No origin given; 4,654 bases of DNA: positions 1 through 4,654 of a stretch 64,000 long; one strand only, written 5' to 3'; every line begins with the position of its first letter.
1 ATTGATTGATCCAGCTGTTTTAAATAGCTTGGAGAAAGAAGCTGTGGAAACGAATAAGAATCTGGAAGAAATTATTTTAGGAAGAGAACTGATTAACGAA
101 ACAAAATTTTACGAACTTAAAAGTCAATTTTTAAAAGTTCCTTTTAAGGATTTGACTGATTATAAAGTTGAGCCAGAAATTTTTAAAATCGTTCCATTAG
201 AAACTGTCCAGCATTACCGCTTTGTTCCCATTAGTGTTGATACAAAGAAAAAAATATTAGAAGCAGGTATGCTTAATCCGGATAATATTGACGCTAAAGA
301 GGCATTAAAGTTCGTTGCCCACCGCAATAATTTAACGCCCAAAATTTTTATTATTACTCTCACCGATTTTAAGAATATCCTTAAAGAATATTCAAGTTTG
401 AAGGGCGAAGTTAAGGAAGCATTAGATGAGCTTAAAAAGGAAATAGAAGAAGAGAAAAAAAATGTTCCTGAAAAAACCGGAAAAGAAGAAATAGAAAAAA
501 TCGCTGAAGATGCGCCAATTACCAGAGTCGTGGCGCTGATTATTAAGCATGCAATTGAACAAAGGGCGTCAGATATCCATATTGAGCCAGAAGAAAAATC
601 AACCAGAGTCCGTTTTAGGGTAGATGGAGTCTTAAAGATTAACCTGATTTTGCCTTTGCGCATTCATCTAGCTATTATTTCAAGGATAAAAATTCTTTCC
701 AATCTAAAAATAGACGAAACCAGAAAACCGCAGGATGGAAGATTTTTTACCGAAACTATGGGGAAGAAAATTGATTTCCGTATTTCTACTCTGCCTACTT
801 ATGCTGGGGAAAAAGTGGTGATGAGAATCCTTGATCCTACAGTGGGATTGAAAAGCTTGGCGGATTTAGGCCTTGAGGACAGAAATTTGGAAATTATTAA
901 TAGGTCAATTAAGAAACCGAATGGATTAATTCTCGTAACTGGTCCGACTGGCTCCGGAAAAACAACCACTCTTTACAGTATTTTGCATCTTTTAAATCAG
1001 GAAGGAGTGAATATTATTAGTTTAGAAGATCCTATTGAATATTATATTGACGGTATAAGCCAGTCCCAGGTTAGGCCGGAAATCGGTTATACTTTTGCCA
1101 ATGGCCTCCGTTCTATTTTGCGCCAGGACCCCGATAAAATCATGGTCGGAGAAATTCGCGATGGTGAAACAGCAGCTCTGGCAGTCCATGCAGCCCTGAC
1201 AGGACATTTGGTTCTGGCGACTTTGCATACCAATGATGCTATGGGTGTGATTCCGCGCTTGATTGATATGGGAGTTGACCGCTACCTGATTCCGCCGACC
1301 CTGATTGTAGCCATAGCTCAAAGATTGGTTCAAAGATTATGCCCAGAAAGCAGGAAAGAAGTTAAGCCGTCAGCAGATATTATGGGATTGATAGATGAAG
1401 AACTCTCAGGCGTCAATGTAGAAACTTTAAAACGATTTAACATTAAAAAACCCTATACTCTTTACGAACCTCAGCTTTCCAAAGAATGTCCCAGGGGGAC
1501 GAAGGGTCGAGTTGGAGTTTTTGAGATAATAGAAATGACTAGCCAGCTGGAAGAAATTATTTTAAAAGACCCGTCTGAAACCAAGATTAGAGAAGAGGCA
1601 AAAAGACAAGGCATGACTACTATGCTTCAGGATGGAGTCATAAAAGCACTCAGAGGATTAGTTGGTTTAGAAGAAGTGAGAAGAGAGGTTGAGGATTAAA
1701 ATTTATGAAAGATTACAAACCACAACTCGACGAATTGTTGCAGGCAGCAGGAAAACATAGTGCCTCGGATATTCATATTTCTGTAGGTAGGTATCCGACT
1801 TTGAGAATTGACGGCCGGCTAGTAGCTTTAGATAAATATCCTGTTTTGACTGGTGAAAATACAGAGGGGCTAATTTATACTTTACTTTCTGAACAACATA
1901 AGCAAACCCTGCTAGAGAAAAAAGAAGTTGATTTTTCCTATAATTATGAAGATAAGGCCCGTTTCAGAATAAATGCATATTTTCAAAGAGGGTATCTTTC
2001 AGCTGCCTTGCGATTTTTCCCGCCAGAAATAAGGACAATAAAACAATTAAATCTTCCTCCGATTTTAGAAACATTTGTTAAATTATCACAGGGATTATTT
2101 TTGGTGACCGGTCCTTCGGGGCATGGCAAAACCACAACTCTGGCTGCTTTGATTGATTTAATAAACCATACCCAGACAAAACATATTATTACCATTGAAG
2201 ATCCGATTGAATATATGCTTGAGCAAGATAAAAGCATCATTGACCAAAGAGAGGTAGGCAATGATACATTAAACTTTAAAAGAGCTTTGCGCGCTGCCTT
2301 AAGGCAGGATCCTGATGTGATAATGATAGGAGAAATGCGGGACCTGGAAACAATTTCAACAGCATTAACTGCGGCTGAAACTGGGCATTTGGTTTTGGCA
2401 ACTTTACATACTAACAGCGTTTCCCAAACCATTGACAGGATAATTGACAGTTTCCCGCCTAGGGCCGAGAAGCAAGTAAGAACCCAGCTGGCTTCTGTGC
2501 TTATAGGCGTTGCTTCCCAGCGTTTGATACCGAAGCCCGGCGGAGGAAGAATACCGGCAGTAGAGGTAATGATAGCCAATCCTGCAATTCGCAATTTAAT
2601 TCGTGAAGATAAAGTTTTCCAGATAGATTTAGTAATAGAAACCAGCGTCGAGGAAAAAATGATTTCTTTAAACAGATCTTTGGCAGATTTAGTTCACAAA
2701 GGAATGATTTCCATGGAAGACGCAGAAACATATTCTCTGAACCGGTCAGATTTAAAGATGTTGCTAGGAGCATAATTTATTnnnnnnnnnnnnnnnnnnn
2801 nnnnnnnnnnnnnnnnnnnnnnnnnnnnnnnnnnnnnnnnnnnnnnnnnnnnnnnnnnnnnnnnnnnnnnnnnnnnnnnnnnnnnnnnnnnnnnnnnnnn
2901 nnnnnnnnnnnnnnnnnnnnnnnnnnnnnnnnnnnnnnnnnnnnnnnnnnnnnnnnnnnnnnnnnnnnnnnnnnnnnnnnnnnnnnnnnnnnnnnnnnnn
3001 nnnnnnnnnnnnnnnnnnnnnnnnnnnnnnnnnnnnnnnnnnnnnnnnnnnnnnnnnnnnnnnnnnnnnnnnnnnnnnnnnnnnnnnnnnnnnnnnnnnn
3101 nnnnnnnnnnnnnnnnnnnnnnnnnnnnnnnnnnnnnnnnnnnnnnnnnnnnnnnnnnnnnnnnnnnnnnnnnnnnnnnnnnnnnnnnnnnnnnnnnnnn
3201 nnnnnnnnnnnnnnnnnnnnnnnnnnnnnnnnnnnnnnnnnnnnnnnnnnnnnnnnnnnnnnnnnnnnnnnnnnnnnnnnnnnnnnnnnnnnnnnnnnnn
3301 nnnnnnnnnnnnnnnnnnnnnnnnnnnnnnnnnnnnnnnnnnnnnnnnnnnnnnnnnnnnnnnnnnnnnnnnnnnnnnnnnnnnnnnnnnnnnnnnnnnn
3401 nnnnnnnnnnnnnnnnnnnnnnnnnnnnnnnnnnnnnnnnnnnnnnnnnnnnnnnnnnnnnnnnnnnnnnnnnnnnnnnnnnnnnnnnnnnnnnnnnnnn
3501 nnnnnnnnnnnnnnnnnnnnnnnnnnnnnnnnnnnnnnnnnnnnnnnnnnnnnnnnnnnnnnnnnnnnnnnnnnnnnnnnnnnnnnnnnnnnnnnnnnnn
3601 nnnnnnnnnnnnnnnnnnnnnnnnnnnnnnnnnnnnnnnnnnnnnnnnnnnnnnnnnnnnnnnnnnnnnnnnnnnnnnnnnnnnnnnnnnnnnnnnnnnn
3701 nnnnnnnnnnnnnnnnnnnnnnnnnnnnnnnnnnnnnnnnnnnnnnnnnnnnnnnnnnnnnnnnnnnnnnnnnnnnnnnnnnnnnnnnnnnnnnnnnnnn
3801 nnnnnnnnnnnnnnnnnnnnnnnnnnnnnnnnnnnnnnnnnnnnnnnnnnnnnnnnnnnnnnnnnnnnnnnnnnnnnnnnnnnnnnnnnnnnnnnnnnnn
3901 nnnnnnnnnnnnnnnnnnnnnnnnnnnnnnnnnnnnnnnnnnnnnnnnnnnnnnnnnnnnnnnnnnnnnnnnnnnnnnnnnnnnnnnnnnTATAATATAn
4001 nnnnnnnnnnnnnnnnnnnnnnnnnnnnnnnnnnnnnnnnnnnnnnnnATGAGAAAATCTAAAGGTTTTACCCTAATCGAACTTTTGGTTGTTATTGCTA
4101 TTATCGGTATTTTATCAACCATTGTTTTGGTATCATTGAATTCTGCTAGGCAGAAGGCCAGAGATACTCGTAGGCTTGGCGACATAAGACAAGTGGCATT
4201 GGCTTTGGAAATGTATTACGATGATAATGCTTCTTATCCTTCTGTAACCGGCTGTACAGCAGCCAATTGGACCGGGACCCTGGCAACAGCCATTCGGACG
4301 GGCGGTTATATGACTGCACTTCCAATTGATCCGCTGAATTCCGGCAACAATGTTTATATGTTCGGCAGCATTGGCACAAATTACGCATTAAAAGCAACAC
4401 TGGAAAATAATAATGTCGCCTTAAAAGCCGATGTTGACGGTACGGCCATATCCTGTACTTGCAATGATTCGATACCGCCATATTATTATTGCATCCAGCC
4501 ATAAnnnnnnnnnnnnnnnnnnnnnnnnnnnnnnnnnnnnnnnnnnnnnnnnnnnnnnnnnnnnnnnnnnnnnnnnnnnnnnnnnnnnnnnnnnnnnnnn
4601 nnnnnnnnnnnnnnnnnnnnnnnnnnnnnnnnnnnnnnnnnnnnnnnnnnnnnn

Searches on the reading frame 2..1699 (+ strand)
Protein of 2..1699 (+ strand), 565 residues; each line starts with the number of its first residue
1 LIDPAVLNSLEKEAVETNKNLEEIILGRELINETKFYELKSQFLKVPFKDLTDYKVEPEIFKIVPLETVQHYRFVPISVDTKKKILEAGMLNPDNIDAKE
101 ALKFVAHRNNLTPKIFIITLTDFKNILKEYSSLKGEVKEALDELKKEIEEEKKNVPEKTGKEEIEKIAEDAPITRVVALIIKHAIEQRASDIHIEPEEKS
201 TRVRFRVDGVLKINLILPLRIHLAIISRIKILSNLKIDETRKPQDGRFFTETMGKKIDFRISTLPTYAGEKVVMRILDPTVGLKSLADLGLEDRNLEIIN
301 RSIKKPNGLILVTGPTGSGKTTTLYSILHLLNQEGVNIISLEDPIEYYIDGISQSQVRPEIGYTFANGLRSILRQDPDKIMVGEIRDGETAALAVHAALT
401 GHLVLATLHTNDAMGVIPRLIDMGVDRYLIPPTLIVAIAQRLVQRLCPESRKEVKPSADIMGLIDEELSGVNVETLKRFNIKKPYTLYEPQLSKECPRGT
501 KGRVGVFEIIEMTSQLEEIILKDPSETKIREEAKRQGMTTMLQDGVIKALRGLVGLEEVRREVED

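Call 8: search_protein_families(library=pfam, proteins=[window:2-1699:+], max_evalue=0.001)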
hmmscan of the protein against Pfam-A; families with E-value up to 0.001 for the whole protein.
window:2-1699:+ (565 aa): 10 families
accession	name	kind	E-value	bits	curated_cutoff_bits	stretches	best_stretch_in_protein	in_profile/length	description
PF00437.27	T2SSE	-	8.9e-123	410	24.9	1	168-561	3-370/370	Type II/IV secretion system protein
PF05157.20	MshEN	-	1.6e-09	38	23.1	1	45-133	2-86/90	MshEN domain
PF25199.1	nSTAND_NTPase5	-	2.9e-05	24.4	34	1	297-346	30-81/145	Novel STAND NTPase 5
PF13401.12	AAA_22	-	5.9e-05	23.8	27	1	306-342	4-40/130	AAA domain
PF20720.3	nSTAND3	-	0.0002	21.5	27.2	1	305-345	15-55/155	Novel STAND NTPase 3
PF04851.21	ResIII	-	0.00021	21.7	22.5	0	299-336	15-52/164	Type III restriction enzyme, res subunit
PF13604.12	AAA_30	-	0.00026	21.2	27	1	297-340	8-51/191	AAA domain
PF13191.12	AAA_16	-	0.00027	21.9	32.6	1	306-394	24-103/167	AAA ATPase domain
PF13476.12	AAA_23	-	0.00061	20.9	27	0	306-328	18-40/201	AAA domain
PF00005.33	ABC_tran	-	0.00097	20.2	25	0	307-367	11-67/137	ABC transporter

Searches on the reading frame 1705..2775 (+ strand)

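Call 8: search_protein_families(library=pfam, proteins=[window:1705-2775:+], max_evalue=0.001)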
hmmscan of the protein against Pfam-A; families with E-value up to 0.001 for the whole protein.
window:1705-2775:+ (356 aa): 4 families
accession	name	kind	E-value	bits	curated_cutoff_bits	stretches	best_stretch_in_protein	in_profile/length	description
PF00437.27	T2SSE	-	3.3e-49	168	24.9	1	9-277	13-280/370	Type II/IV secretion system protein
PF13401.12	AAA_22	-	9.2e-05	23.2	27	1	128-214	4-96/130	AAA domain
PF25199.1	nSTAND_NTPase5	-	0.00056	20.2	34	0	128-175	40-87/145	Novel STAND NTPase 5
PF13476.12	AAA_23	-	0.0006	20.9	27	0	125-149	15-39/201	AAA domain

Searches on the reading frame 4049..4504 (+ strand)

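Call 8: search_protein_families(library=pfam, proteins=[window:4049-4504:+], max_evalue=0.001)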
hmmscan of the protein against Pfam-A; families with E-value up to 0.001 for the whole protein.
window:4049-4504:+ (151 aa): 2 families
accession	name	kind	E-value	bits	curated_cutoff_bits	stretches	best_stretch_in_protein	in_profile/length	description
PF07963.17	N_methyl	-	1.4e-10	40.7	21.2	1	1-27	1-27/27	Prokaryotic N-terminal methylation motif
PF08334.16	T2SSG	-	0.00012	22.6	21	1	34-99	6-73/108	Type II secretion system (T2SS), protein G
